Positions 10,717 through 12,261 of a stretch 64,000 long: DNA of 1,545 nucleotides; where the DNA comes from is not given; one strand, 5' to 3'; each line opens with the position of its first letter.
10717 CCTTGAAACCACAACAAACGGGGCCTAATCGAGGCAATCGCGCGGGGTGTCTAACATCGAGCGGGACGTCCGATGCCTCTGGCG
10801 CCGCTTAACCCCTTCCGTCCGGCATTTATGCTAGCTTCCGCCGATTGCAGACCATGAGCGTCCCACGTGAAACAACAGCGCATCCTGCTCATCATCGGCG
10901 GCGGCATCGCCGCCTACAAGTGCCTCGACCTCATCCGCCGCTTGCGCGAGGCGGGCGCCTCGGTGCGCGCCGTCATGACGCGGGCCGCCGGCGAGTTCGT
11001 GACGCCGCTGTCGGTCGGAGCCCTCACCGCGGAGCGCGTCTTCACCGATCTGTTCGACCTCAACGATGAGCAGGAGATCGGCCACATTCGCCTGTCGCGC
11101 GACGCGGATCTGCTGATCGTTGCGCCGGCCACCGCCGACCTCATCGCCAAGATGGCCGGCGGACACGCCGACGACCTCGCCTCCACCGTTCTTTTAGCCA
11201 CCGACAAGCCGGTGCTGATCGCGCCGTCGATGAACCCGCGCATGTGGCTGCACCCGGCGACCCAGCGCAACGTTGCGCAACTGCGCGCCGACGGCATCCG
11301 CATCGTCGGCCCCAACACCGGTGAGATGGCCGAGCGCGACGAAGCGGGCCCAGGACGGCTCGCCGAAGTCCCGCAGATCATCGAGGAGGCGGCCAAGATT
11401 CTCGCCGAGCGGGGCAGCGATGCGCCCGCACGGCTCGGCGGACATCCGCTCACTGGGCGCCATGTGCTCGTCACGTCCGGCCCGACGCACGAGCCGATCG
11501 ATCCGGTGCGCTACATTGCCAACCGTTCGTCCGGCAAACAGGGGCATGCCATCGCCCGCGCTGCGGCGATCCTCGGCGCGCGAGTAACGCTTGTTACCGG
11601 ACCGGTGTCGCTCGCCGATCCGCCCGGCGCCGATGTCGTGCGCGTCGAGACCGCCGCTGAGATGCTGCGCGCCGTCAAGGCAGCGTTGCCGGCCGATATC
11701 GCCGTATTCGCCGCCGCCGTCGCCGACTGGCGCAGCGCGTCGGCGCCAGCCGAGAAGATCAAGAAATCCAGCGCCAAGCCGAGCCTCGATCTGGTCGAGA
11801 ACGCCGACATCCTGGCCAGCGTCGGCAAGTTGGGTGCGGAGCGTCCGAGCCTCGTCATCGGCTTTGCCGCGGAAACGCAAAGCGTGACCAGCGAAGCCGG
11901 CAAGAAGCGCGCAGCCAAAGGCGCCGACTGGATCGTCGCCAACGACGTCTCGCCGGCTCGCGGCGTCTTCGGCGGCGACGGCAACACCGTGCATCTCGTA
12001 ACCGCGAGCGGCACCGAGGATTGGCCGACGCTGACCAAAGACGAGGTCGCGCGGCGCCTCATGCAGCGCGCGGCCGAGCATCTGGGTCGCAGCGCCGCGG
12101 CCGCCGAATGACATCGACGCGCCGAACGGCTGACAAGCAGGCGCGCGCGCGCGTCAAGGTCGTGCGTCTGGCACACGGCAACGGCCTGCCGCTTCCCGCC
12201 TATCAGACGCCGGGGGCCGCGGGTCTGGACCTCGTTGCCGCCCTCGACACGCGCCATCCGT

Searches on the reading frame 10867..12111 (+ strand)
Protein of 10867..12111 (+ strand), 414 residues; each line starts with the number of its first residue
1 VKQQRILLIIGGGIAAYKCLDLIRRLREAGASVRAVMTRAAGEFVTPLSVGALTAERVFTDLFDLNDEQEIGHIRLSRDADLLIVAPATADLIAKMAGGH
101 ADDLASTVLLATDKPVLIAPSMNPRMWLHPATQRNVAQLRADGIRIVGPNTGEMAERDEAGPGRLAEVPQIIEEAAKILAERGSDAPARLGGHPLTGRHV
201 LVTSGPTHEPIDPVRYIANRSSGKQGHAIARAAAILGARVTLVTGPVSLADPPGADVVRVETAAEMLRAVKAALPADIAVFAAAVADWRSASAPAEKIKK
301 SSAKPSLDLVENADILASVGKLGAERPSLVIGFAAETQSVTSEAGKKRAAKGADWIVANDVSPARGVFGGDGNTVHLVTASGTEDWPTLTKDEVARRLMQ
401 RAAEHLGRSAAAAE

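Call 8: search_protein_families(library=pfam, proteins=[window:10867-12111:+])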
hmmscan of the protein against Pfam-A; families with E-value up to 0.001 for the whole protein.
window:10867-12111:+ (414 aa): 2 families
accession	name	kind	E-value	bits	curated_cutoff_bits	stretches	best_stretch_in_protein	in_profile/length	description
PF04127.22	DFP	-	4.2e-66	222.7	22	1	195-377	1-185/186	DNA/pantothenate metabolism flavoprotein C-terminal domain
PF02441.25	Flavoprotein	-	6.2e-32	110.9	22.7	1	5-176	2-159/162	Flavoprotein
